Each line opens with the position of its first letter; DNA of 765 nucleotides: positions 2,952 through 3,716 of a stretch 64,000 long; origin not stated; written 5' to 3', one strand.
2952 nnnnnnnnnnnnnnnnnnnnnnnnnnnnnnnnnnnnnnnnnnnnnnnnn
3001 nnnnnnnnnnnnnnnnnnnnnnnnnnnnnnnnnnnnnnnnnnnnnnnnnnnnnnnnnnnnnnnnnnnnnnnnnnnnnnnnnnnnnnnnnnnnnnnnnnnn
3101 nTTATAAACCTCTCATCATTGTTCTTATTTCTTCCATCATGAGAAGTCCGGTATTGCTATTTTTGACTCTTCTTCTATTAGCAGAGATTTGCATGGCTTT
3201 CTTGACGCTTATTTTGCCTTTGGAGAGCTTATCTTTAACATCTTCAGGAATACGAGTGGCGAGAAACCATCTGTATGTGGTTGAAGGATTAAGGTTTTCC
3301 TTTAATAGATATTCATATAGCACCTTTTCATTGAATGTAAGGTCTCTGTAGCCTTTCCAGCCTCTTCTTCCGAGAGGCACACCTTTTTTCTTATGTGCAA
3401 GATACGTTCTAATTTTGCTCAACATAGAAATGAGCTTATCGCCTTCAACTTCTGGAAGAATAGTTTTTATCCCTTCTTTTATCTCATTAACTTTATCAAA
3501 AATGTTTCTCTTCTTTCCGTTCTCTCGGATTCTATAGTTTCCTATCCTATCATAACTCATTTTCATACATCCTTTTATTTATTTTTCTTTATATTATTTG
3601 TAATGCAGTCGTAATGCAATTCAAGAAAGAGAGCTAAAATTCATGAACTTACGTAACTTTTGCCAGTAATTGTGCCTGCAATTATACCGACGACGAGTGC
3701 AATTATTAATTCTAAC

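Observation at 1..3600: Integrase-associated island with a two-gene (split) tyrosine recombinase and a phage-type Ltp-like protein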

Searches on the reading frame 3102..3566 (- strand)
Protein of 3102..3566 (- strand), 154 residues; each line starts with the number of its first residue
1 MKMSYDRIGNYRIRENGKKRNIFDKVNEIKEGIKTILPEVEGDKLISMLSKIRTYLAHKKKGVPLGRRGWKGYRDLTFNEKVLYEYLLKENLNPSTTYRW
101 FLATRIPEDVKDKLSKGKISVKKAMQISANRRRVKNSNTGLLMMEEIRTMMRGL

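Call 3: search_protein_families(library=pfam, proteins=[window:3102-3566:-], max_evalue=1)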
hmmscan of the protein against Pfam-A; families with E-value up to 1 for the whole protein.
window:3102-3566:- (154 aa): 0 families

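Call 7: find_homologous_proteins(query=window:3105-3566:-, max_evalue=0.001)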
Query window:3105-3566:- (154 aa): 236 proteins with E <= 0.001 among 251 candidates; the best 120 are listed.
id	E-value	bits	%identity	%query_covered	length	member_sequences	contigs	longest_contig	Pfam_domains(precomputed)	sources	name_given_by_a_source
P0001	2.9e-94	331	100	100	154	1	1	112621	-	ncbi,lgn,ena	-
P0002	1.4e-86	306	91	100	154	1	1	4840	-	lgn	-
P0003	2.6e-85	302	90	100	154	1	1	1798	-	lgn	-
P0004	6.0e-85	300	89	99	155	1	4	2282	-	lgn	-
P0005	1.9e-84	299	90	99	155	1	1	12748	-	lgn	-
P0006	1.9e-84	299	89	99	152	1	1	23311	-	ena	-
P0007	3.5e-84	298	88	99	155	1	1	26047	-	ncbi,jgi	-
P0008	3.5e-84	298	89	99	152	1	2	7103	-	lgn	-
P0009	1.1e-83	296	89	99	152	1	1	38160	-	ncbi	-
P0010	1.1e-83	296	88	99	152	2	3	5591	-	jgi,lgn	-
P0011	1.6e-83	296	89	99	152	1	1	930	-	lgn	-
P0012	3.4e-83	295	88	99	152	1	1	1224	-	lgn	-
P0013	8.5e-82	290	89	99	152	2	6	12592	-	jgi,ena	-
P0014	7.7e-81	287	85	100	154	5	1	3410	-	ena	-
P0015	8.1e-80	284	84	99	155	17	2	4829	-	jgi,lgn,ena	-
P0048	9.3e-64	232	68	100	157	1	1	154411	-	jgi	jgi:hypothetical protein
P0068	4.6e-51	191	61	100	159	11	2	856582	-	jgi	jgi:hypothetical protein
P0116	2.6e-45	172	52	96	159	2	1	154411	-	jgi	jgi:hypothetical protein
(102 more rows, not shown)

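Call 8: search_protein_families(library=phrogs, proteins=[window:3102-3566:-], max_evalue=0.01)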
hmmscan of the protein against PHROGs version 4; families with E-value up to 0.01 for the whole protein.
window:3102-3566:- (154 aa): 0 families

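Call 9: find_encoding_contigs(protein=P0001, flank=10000, max_places=3)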
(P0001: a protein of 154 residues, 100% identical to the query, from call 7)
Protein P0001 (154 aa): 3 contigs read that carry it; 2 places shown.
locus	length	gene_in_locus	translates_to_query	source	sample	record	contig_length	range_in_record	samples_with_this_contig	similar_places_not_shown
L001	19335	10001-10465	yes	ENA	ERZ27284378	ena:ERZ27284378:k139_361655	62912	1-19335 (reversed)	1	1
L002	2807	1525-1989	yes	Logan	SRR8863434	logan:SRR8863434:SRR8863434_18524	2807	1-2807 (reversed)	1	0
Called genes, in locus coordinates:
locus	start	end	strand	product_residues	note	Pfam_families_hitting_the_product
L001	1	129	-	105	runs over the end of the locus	PF05239:PRC (weak)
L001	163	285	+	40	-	-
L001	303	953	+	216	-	PF02163:Peptidase_M50 (faint)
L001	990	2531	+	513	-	PF00270:DEAD, PF04851:ResIII, PF18766:SWI2_SNF2 (faint), PF21210:RNA_helicase_helical, PF00271:Helicase_C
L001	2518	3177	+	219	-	PF02732:ERCC4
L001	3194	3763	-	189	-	PF02834:LigT_PEase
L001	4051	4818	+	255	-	PF00753:Lactamase_B, PF23023:Anti-Pycsar_Apyc1 (weak), PF12706:Lactamase_B_2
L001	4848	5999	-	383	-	PF00675:Peptidase_M16, PF05193:Peptidase_M16_C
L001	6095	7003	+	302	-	PF00009:GTP_EFTU (faint), PF01926:MMR_HSR1, PF02421:FeoB_N, PF10662:PduV-EutP (faint), PF03193:RsgA_GTPase (weak), PF16897:MMR_HSR1_Xtn, PF02824:TGS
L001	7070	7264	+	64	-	-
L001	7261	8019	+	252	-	PF01728:FtsJ (weak), PF13847:Methyltransf_31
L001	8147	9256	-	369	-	PF00579:tRNA-synt_1b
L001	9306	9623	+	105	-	-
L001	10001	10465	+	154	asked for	-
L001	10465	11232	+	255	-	PF00589:Phage_integrase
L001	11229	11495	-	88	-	-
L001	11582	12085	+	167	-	PF07553:Lipoprotein_Ltp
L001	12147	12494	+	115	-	-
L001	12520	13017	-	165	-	-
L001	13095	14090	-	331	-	-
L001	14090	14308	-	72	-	-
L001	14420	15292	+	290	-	-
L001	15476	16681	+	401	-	PF01970:TctA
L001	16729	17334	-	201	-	PF07714:PK_Tyr_Ser-Thr, PF03109:ABC1, PF00069:Pkinase, PF01163:RIO1, PF06293:Kdo (weak), PF01636:APH (faint)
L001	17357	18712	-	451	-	PF02881:SRP54_N, PF00448:SRP54, PF01656:CbiA (faint), PF02978:SRP_SPB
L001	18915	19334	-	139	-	?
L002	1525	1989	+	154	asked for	-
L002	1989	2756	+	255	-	PF00589:Phage_integrase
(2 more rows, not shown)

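Call 12: find_encoding_contigs(protein=P0048, flank=6000, max_places=2)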
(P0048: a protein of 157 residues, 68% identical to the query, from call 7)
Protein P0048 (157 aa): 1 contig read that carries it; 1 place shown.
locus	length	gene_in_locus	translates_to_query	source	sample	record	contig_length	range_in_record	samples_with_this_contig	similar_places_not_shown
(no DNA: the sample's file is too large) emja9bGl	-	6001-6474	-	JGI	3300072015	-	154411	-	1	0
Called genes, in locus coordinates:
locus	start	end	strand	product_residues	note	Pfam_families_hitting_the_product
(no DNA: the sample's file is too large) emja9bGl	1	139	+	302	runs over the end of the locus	-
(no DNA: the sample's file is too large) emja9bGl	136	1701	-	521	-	PF00270:DEAD (weak), PF03237:Terminase_6N, PF04466:Terminase_3 (weak), PF05127:NAT10_TcmA_helicase (weak)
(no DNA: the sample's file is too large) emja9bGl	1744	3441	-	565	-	PF27228:MTBMA_p00010_2nd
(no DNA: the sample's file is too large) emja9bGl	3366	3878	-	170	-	-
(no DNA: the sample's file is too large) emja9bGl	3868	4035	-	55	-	-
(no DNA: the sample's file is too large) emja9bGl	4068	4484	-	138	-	-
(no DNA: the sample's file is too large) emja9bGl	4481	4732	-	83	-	-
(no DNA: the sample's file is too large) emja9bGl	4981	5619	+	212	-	-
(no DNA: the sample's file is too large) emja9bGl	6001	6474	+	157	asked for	-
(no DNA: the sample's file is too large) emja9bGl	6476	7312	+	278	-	PF00589:Phage_integrase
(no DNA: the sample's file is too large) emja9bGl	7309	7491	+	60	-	PF21983:NikA-like (weak)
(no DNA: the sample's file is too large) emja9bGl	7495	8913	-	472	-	PF11074:DUF2779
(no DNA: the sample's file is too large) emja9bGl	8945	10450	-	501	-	PF12161:HsdM_N, PF02384:N6_Mtase, PF01170:UPF0020, PF13847:Methyltransf_31 (faint), PF07669:Eco57I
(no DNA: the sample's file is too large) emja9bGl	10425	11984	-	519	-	PF12161:HsdM_N, PF02384:N6_Mtase, PF01170:UPF0020 (weak), PF07669:Eco57I (weak)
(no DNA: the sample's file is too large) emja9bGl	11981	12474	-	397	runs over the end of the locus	PF01420:Methylase_S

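Call 13: find_encoding_contigs(protein=P0116, flank=6000, max_places=2)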
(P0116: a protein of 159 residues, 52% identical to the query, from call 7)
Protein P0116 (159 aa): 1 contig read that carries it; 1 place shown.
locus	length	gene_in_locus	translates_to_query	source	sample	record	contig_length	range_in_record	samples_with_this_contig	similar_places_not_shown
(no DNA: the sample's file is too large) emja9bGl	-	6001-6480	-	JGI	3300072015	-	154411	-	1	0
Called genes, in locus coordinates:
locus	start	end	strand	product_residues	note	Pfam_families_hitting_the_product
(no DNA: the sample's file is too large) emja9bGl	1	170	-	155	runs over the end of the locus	-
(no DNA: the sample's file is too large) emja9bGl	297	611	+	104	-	PF02150:Zn_ribbon_RPB9 (weak), PF01096:Zn_ribbon_TFIIS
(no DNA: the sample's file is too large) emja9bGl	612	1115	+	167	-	-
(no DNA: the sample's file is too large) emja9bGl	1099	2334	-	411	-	PF08245:Mur_ligase_M, PF02875:Mur_ligase_C, PF27239:FOL3_C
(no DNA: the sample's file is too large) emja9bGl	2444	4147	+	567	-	PF02511:Thy1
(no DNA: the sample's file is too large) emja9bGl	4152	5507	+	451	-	PF00464:SHMT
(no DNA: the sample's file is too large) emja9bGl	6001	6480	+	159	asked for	-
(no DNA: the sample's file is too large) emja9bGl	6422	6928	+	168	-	-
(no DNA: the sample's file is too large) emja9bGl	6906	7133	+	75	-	-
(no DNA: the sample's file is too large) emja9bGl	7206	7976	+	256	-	PF00589:Phage_integrase, PF22823:MrpR_C_cat (faint)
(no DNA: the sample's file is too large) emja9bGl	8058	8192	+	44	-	-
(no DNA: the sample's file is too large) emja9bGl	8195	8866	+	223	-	-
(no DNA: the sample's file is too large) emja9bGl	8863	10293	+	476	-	PF07728:AAA_5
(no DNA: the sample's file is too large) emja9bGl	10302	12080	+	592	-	PF13519:VWA_2 (weak)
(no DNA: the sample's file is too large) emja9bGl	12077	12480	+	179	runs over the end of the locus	-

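Call 14: find_encoding_contigs(protein=P0068, flank=6000, max_places=2)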
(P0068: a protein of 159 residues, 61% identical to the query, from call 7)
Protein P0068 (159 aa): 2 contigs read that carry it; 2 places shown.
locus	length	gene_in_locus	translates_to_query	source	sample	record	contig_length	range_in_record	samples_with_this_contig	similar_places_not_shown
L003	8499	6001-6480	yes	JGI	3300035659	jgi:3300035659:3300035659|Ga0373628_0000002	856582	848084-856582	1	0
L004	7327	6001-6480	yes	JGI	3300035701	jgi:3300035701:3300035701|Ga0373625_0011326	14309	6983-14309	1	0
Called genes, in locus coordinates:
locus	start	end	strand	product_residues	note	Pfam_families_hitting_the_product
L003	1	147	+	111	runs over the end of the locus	PF01336:tRNA_anti-codon (weak)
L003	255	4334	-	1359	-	-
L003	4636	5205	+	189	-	-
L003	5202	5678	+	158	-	-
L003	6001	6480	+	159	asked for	-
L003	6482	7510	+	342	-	PF00589:Phage_integrase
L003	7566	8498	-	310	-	?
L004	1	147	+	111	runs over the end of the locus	PF01336:tRNA_anti-codon (weak)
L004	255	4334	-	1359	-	-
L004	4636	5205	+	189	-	-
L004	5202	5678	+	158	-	-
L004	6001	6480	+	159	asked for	-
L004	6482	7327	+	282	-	?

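Call 18: search_protein_families(library=pfam, alignment_id=A1, max_evalue=5)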
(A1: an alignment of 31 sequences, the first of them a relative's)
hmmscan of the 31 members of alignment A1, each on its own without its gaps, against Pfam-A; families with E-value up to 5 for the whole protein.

A. member 1, P0001 (154 aa): 0 families

B. families by the number of members that match (of 31 scanned): 13 families
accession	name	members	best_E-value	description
PF23433.1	DUF7119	2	0.12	Family of unknown function (DUF7119)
PF09376.16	NurA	1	0.0055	NurA domain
PF17929.6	TetR_C_34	1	0.023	Tetracyclin repressor-like, C-terminal domain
PF11702.13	DUF3295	1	0.035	Protein of unknown function (DUF3295)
PF20172.3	DUF6538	1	0.047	Domain of unknown function (DUF6538)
PF15932.10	DUF4748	1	0.062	Domain of unknown function (DUF4748)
PF18739.6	HEPN_Apea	1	0.088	Apea-like HEPN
PF23914.1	TPR_CcmH_CycH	1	0.099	Cytochrome c-type biogenesis protein H TPR domain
PF07928.17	Vps54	1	0.12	Vps54-like protein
PF14593.12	PH_3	1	0.13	PH domain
PF14131.11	DUF4298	1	0.15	Domain of unknown function (DUF4298)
PF16000.10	CARMIL_C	1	0.15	CARMIL C-terminus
PF25264.1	DUF7864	1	0.19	Domain of unknown function (DUF7864)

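Call 20: predict_structure(alignment_id=A1)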
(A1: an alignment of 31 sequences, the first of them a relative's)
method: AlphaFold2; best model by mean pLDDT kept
length: 154 residues; sequences in the alignment: 31
mean_pLDDT: 81.0   pTM: 0.67
mean pLDDT of the five models: 81.0, 80.7, 79.9, 77.8, 76.5
residues with pLDDT >= 90: 57; 70-90: 63; 50-70: 27; < 50: 7
segments of 3 or more residues with pLDDT < 50: 1-7
pLDDT, mean of each block of 10 residues (from residue 1): 47 78 88 91 87 92 88 95 95 90 81 85 77 65 66 62
secondary structure, 60 per line:
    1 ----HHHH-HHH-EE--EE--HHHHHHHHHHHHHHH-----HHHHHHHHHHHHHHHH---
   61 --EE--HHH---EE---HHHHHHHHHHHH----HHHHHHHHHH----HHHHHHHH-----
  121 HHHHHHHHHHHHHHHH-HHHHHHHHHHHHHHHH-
elements in order: H5-8 H22-36 H42-57 H78-89 H94-103 H108-115 H121-136 H138-153

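Call 29: fold_search(model_id=the predicted structure, library=pdb)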
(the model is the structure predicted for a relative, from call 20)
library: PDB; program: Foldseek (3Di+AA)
matches with E <= 10: 41; with E <= 0.001: 0
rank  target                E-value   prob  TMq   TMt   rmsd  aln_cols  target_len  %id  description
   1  8f2r_B                1.3e+00  0.08  0.16  0.14  11.5       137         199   20  Human CCC complex (released 2023-05-24)
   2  1r71_C                2.1e+00  0.15  0.27  0.33   6.6       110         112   11  Crystal Structure of the DNA binding domain of KorB in complex with the operator DNA (released 2004-06-01)
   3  1r71_D                2.2e+00  0.08  0.21  0.25  10.6       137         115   10  Crystal Structure of the DNA binding domain of KorB in complex with the operator DNA (released 2004-06-01)
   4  7nfu_A                2.3e+00  0.18  0.21  0.16   6.8        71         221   18  Crystal structure of C-terminally truncated Geobacillus thermoleovorans nucleoid occlusion protein Noc (released 2021-02-17)
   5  7nfu_B                2.8e+00  0.15  0.22  0.18   6.7        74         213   18  Crystal structure of C-terminally truncated Geobacillus thermoleovorans nucleoid occlusion protein Noc (released 2021-02-17)
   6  6m7y_B                3.3e+00  0.07  0.17  0.04  15.3        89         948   10  Dehydratase, NisB, bound to a non-eliminable substrate analog (released 2019-08-14)
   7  1r71_A                3.9e+00  0.13  0.27  0.33   6.6       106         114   12  Crystal Structure of the DNA binding domain of KorB in complex with the operator DNA (released 2004-06-01)
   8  8qa9_B                3.9e+00  0.06  0.23  0.19  11.8       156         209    9  Crystal structure of the RK2 plasmid encoded co-complex of the C-terminally truncated transcriptional repressor protei (released 2024-02-21)
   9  6t1f_A                3.9e+00  0.06  0.20  0.17  13.9       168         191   14  Crystal structure of the C-terminally truncated chromosome-partitioning protein ParB from Caulobacter crescentus compl (released 2020-10-14)
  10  1r71_B                4.1e+00  0.08  0.25  0.29   8.0       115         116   10  Crystal Structure of the DNA binding domain of KorB in complex with the operator DNA (released 2004-06-01)
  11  4x3n_B                4.1e+00  0.04  0.18  0.12  15.4       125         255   15  Crystal structure of 34 kDa F-actin bundling protein from Dictyostelium discoideum (released 2015-09-16)
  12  6y93_A                4.6e+00  0.10  0.21  0.27   8.8        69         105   14  Crystal structure of the DNA-binding domain of the Nucleoid Occlusion Factor (Noc) complexed to the Noc-binding site ( (released 2020-08-05)
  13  4zm1_B                4.6e+00  0.02  0.10  0.11  14.2       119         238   12  Shigella flexneri lipopolysaccharide O-antigen chain-length regulator WzzBSF - wild type (released 2016-03-23)
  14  6t1f_D                4.8e+00  0.08  0.18  0.15   9.7        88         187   15  Crystal structure of the C-terminally truncated chromosome-partitioning protein ParB from Caulobacter crescentus compl (released 2020-10-14)
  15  3vwb_A                5.4e+00  0.07  0.20  0.24   7.3        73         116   20  Crystal structure of VirB core domain (Se-Met derivative) complexed with the cis-acting site (5-BRU modifications) ups (released 2013-08-21)
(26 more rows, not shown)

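Call 30: search_solved_structures(query=A1, max_evalue=10, show_alignments=2)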
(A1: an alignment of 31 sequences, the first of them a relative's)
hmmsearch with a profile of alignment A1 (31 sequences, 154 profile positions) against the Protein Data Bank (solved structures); distinct sequences matched with E-value up to 10: 4.
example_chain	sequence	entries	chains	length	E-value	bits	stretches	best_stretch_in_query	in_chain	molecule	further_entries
4g2k_A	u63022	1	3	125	0.1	15.6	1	15-89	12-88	General control protein GCN4, Envelope glycoprotein GP2 chimera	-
1wgf_A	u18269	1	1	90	0.82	12.7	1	23-69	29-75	Upstream Binding Factor 1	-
5h7e_A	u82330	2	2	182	1.3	12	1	96-121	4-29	RNA 2',3'-cyclic phosphodiesterase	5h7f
4n21_A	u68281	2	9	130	1.5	11.8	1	15-91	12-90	GP2 Ectodomain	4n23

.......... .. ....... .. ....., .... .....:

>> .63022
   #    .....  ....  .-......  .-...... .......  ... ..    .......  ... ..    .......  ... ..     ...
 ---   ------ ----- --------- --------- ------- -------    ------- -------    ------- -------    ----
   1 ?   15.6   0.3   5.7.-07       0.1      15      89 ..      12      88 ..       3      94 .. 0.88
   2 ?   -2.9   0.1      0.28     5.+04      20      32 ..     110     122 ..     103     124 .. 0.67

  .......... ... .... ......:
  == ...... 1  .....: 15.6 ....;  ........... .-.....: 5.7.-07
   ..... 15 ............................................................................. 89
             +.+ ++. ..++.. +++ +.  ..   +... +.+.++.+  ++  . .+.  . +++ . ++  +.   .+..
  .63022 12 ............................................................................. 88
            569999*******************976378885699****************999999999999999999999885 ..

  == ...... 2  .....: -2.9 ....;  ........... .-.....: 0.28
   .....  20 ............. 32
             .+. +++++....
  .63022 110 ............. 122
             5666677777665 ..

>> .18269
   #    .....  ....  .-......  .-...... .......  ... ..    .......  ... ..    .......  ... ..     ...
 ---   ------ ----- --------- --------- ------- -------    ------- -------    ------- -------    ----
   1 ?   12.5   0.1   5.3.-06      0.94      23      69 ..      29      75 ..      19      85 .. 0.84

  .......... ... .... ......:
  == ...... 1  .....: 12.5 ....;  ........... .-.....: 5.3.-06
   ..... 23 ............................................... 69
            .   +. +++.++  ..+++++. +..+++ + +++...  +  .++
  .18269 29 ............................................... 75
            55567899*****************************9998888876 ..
